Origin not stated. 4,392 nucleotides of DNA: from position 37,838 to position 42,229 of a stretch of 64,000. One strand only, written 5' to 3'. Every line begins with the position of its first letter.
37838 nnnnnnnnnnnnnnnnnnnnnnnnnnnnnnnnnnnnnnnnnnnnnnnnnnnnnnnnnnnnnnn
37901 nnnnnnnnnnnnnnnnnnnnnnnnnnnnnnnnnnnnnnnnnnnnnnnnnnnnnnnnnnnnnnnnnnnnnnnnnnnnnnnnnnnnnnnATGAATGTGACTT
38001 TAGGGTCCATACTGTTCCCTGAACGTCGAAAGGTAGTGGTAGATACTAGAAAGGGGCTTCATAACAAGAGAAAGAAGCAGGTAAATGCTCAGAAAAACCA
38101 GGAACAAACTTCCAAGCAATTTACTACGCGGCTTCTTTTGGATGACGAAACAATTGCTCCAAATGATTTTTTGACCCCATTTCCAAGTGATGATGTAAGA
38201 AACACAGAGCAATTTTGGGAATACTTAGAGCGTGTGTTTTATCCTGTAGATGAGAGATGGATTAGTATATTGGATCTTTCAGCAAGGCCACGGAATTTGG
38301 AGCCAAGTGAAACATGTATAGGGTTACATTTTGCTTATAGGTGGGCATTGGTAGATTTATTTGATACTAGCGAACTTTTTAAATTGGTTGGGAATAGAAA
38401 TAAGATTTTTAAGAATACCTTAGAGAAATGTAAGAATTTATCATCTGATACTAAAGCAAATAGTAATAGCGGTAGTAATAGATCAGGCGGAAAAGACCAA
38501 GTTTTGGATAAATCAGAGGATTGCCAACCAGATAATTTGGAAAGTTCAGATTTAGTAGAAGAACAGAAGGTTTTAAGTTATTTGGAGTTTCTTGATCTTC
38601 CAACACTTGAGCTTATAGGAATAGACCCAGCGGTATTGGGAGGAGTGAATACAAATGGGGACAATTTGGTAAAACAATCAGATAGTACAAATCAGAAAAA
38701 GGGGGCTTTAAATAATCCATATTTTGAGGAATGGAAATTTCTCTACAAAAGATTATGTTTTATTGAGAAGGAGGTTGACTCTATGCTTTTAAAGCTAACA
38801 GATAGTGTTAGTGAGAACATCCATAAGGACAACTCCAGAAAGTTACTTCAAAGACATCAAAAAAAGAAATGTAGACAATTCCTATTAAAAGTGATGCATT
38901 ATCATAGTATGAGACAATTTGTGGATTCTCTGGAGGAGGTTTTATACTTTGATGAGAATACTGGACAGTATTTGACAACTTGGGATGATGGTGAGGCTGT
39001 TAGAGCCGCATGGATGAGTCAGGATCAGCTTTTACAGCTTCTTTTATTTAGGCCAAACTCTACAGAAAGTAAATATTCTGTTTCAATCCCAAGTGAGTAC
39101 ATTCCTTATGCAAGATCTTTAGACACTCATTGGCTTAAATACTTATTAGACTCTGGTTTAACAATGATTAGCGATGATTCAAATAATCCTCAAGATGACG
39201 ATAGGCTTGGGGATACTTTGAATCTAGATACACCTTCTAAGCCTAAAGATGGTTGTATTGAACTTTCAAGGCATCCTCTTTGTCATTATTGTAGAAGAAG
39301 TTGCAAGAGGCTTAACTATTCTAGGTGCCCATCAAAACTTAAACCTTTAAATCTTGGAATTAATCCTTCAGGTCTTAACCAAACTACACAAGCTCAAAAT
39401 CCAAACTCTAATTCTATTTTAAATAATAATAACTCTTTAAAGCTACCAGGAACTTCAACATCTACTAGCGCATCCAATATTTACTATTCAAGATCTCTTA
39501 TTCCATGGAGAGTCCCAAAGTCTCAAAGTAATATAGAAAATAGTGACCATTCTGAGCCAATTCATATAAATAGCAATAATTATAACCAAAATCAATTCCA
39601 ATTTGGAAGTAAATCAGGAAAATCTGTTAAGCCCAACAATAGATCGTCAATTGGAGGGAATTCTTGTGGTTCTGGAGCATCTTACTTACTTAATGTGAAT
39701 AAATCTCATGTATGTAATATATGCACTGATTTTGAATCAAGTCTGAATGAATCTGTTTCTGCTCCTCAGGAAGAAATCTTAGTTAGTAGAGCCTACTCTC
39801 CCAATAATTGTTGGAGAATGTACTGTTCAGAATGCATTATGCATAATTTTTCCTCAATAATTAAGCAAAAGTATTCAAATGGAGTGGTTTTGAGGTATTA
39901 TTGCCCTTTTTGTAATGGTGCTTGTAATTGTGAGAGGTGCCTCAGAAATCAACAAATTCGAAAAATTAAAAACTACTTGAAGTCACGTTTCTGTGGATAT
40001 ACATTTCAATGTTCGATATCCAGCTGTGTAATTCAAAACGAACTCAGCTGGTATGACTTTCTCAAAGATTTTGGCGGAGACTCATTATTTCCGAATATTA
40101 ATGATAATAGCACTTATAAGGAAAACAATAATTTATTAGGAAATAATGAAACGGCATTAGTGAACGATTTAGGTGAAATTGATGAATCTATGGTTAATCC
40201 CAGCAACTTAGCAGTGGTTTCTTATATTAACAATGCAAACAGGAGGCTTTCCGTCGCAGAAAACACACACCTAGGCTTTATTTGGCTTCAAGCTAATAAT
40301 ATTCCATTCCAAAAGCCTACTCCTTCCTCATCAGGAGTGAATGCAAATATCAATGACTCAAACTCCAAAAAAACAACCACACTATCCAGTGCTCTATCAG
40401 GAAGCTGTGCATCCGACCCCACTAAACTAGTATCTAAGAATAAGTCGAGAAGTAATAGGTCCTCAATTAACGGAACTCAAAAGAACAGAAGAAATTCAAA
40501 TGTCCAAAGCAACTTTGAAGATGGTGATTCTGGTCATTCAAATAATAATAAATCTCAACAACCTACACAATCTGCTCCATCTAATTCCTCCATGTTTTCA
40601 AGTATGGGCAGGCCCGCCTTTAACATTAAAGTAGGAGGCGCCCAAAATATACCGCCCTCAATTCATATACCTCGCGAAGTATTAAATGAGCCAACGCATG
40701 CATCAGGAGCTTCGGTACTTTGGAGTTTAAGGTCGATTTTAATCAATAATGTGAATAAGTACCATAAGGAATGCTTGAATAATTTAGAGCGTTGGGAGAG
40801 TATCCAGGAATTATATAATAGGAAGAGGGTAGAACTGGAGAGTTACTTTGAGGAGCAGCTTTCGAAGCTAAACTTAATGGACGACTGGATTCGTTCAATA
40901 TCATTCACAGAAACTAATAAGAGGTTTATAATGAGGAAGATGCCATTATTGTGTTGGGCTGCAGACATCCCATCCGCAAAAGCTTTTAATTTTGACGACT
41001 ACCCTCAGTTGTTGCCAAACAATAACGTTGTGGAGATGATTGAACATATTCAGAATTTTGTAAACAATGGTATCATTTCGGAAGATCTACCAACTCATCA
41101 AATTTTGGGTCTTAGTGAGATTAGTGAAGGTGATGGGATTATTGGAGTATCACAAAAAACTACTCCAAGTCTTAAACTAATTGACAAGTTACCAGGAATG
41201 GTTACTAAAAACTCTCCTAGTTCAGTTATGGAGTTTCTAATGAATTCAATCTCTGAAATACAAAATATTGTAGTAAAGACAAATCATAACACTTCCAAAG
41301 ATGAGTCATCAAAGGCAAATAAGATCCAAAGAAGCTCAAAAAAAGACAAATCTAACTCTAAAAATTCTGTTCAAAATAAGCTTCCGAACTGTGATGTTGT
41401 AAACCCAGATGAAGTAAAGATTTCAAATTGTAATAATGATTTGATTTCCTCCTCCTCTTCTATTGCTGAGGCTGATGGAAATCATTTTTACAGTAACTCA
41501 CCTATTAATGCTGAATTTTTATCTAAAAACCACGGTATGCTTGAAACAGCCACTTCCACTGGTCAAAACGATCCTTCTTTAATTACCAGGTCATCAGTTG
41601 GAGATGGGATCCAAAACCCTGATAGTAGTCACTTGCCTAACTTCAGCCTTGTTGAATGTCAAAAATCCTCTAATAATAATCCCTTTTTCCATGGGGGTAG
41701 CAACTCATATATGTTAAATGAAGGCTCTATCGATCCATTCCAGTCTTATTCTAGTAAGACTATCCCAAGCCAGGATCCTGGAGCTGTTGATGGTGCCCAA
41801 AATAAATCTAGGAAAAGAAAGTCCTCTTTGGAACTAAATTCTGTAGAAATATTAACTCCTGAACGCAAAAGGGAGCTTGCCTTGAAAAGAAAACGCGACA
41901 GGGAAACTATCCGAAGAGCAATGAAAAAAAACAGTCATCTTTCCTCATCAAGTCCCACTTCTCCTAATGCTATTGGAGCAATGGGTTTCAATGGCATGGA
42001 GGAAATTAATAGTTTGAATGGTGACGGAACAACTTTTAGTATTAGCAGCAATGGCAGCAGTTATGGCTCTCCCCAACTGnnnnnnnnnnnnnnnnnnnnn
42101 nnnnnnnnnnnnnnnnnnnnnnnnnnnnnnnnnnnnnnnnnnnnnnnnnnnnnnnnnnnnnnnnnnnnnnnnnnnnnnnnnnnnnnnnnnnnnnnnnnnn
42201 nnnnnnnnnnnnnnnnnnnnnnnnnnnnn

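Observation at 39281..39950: CDCA7-type zf-4CXXC_R1 zinc finger in a 1364-aa low-complexity protein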

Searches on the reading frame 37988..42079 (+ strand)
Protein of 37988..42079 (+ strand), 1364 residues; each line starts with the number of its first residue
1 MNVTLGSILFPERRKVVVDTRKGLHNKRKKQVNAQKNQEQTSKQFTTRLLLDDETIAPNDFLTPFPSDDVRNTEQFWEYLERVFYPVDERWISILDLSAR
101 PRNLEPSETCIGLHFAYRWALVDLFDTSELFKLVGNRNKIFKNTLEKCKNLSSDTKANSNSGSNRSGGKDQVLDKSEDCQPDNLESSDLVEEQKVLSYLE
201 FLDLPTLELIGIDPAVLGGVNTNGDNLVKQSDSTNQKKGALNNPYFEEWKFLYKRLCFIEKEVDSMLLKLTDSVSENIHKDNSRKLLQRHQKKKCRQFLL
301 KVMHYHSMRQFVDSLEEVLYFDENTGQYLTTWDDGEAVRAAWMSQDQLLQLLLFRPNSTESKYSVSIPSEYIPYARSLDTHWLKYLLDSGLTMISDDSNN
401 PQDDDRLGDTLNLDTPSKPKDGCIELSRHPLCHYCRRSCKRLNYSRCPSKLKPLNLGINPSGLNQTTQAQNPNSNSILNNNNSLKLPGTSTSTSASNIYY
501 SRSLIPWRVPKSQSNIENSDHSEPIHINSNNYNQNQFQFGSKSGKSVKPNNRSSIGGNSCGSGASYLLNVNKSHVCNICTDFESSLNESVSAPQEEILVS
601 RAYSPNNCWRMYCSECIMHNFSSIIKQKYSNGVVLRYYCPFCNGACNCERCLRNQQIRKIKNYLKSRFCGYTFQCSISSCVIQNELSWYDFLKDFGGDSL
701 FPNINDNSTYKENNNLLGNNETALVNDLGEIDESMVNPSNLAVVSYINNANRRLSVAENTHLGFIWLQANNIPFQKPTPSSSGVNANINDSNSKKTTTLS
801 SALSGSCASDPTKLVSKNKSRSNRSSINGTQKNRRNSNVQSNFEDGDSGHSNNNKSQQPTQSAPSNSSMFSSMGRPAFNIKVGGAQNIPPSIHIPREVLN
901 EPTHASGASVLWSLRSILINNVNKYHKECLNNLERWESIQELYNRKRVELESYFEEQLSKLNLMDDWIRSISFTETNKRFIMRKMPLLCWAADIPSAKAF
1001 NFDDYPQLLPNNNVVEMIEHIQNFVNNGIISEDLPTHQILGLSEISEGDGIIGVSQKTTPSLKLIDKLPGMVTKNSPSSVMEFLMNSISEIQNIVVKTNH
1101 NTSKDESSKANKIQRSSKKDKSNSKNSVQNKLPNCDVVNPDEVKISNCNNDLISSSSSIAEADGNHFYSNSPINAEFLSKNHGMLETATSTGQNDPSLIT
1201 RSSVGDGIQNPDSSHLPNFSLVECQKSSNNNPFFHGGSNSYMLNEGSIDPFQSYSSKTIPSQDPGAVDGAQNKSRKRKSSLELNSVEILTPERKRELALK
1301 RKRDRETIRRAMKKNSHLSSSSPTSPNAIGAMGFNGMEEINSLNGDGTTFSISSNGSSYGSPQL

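Call 3: search_protein_families(library=pfam, proteins=[window:37988-42079:+], max_evalue=10)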
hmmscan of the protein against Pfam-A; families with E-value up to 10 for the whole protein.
window:37988-42079:+ (1364 aa): 1 family
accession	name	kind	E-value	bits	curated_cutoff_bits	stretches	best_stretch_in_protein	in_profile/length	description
PF10497.14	zf-4CXXC_R1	-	0.003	18.2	22.7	1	575-661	8-81/99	Zinc-finger domain of monoamine-oxidase A repressor R1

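Call 4: search_protein_families(library=ncbifam, proteins=[window:37988-42079:+], max_evalue=10)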
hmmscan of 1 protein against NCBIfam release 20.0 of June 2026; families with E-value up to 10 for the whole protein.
window:37988-42079:+ (1364 aa): 0 families

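Call 6: find_homologous_proteins(query=window:37988-42079:+, max_evalue=0.001)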
Query window:37988-42079:+ (1364 aa): 9 proteins with E <= 0.001 among 8000 candidates.
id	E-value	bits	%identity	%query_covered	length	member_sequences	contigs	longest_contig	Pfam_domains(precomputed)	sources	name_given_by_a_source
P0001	0.0e+0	3004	97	100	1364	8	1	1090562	-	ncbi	ncbi:RING domain-containing protein [Cryptosporidium hominis]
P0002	0.0e+0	2515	83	100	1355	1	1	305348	-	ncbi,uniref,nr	ncbi:large with RING domain [Cryptosporidium sp. chipmunk genotype I]|uniref:large with RING domain 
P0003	0.0e+0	2372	78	100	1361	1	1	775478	-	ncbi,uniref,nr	ncbi:RING domain-containing protein [Cryptosporidium ubiquitum]|uniref:RING domain-containing protei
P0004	0.0e+0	1976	66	100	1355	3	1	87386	-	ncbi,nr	ncbi:RING domain-containing protein [Cryptosporidium canis]|nr:RING domain-containing protein [Crypt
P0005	0.0e+0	1967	67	100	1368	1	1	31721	-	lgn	-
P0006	0.0e+0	1519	55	97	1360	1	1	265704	-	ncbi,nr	ncbi:RING domain-containing protein [Cryptosporidium felis]|nr:RING domain-containing protein [Crypt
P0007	0.0e+0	1267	54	83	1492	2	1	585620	-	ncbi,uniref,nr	ncbi:large with possible RING domain [Cryptosporidium bovis]|uniref:large with possible RING domain 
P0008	0.0e+0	1251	53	82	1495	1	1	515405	-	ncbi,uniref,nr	ncbi:hypothetical protein FG386_000221 [Cryptosporidium ryanae]|uniref:uncharacterized protein n=1 T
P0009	1.1e-230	787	36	96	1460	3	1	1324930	-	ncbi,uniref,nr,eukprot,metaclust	ncbi:uncharacterized protein CMU_037740 [Cryptosporidium muris RN66]|uniref:Zinc-finger domain-conta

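Call 56: search_protein_families(library=pfam, proteins=[P0019, P0009, P0007], max_evalue=1)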
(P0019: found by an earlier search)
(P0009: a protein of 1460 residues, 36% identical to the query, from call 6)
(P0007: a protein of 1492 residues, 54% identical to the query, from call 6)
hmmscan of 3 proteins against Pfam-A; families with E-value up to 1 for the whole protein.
P0019 (513 aa): 1 family
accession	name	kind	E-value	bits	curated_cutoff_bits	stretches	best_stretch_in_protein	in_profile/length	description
PF10497.14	zf-4CXXC_R1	-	0.00034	21.2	22.7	1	313-400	5-75/99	Zinc-finger domain of monoamine-oxidase A repressor R1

P0009 (1460 aa): 2 families
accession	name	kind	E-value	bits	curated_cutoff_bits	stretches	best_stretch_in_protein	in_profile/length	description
PF18275.7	His_Me_b4a2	-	0.048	14.1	25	1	1068-1089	26-47/52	His-Me finger endonuclease beta4-alpha2 domain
PF10497.14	zf-4CXXC_R1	-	0.11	13.1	22.7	1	565-656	10-79/99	Zinc-finger domain of monoamine-oxidase A repressor R1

P0007 (1492 aa): 1 family
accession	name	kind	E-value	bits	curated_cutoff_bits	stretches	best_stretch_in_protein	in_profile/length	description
PF10497.14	zf-4CXXC_R1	-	0.26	11.9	22.7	1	587-640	27-80/99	Zinc-finger domain of monoamine-oxidase A repressor R1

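Call 84: list_cluster_members(proteins=[window:37988-42079:+])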
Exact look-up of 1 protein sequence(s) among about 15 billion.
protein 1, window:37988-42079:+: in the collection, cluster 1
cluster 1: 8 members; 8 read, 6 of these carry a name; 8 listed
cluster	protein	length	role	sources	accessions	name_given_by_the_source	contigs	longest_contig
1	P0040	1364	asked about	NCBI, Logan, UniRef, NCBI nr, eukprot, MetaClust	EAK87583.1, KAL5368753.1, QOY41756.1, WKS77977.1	hypothetical protein [Cryptosporidium parvum Iowa II] | Large protein with possible RING domain n=2 Tax=Cryptosporidium parvum TaxID=5807 ... | QOY41756.1 hypothetical protein CPATCC_002351 [Cryptosporidium parvum]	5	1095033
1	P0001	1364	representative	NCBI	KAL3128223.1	RING domain-containing protein [Cryptosporidium hominis]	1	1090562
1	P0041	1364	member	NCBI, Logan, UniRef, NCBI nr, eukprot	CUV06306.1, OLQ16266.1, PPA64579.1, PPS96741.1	unnamed protein product [Cryptosporidium hominis] | Zinc-finger domain-containing protein n=1 Tax=Cryptosporidium hominis TaxID=237895 ... | hypothetical protein [Cryptosporidium hominis TU502]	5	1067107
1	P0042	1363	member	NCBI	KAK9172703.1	Uncharacterized Protein cmbei_5004360 [Cryptosporidium meleagridis]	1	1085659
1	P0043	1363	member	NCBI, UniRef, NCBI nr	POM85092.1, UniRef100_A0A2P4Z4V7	hypothetical protein CmeUKMEL1_15665 [Cryptosporidium meleagridis] | Zinc-finger domain-containing protein n=1 Tax=Cryptosporidium meleagridis TaxID=93969 ...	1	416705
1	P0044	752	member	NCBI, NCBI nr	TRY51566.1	Uncharacterized Protein CTYZ_00003496 [Cryptosporidium tyzzeri]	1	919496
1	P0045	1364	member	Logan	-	-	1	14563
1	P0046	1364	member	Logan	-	-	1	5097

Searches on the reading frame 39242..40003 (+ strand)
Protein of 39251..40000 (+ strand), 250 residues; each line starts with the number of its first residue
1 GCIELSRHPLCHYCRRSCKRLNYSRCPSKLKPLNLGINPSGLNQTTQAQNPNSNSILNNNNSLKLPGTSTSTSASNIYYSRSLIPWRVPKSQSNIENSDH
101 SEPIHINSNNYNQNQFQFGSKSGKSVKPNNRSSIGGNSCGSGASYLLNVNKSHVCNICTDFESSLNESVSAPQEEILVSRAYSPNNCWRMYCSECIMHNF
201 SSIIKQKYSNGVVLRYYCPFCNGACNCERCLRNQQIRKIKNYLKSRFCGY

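Call 3: search_protein_families(library=pfam, proteins=[window:39251-40000:+], max_evalue=10)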
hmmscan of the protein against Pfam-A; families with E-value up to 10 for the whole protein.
window:39251-40000:+ (250 aa): 1 family
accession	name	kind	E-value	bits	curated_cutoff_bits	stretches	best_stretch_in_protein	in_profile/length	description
PF10497.14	zf-4CXXC_R1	-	0.00031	21.3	22.7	1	153-239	7-80/99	Zinc-finger domain of monoamine-oxidase A repressor R1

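Call 5: search_solved_structures(query=window:39251-40000:+, max_evalue=10, show_alignments=3)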
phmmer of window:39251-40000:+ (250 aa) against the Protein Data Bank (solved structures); distinct sequences matched with E-value up to 10: 10.
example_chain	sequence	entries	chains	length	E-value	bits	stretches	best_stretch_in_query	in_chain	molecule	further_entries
4v83_B3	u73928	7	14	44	0.19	14.7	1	190-222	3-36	50S ribosomal protein L33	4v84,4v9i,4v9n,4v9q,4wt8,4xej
4v68_B6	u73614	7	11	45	0.2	14.7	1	190-222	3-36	50S ribosomal protein L33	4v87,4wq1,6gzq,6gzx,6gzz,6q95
8tle_A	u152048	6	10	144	0.21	14.6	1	151-232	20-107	Cell division cycle-associated protein 7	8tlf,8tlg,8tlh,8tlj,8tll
5a9z_Ac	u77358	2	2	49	0.22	14.6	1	190-222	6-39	50S ribosomal protein L33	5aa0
4v9j_B6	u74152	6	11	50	0.23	14.5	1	190-222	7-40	50S ribosomal protein L33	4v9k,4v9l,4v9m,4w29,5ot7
4v90_B6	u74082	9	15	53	0.26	14.3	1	190-222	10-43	50S RIBOSOMAL PROTEIN L33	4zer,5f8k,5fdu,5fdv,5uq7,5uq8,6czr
5zlu_y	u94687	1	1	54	0.26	14.3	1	190-222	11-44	50S ribosomal protein L33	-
10px_16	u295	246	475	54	0.27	14.3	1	190-222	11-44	50S ribosomal protein L33 | 50S ribosomal protein L34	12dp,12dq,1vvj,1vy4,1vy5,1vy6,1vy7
8tlk_A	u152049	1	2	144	0.67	13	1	175-232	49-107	Cell division cycle-associated protein 7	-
8yv8_K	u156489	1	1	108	1.8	11.6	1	186-233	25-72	Cell division cycle-associated protein 7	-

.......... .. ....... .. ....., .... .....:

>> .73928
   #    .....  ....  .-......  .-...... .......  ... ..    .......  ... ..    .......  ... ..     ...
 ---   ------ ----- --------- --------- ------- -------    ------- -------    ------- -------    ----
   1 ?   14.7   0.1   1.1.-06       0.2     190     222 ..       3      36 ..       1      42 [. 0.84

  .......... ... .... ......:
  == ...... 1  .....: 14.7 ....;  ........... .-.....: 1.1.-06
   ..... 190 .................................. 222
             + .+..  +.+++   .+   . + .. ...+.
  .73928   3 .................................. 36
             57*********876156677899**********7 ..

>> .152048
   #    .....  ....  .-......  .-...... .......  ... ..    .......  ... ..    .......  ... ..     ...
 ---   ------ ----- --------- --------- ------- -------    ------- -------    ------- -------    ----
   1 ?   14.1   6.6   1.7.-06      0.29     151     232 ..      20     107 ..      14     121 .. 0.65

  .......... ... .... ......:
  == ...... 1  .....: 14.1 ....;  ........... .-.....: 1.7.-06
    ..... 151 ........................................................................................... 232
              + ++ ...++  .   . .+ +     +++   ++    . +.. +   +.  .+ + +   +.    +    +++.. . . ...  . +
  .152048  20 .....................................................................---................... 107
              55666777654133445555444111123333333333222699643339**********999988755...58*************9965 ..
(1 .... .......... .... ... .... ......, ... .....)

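Call 57: predict_structure(alignment_id=A6)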
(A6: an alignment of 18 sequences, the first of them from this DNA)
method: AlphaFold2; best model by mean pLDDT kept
length: 254 residues; sequences in the alignment: 18
mean_pLDDT: 44.9   pTM: 0.29
mean pLDDT of the five models: 44.9, 40.1, 37.5, 37.4, 37.3
residues with pLDDT >= 90: 0; 70-90: 16; 50-70: 50; < 50: 188
segments of 3 or more residues with pLDDT < 50: 1-9, 31-153, 156-161, 163-172, 174-188, 205-217, 227-232
pLDDT, mean of each block of 10 residues (from residue 1): 42 72 53 44 36 37 34 31 36 36 36 36 38 39 40 47 47 39 40 67 49 45 48 57 71 49
secondary structure, 60 per line:
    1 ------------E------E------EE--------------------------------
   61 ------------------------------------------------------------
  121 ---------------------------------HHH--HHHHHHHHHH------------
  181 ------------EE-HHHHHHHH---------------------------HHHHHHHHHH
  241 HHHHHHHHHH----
elements in order: H159-168 H196-203 H231-250

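Call 59: fold_search(model_id=the predicted structure, library=pdb)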
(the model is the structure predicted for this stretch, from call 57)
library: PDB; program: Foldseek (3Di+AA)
matches with E <= 10: 2; with E <= 0.001: 0
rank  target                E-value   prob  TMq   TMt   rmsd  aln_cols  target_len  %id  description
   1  3qln_A                3.8e+00  0.05  0.09  0.16   4.1        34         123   24  Crystal structure of ATRX ADD domain in free state (released 2011-06-15)
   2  4w5a_A                5.6e+00  0.04  0.09  0.15   3.6        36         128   25  Complex structure of ATRX ADD bound to H3K9me3S10ph peptide (released 2015-01-21)
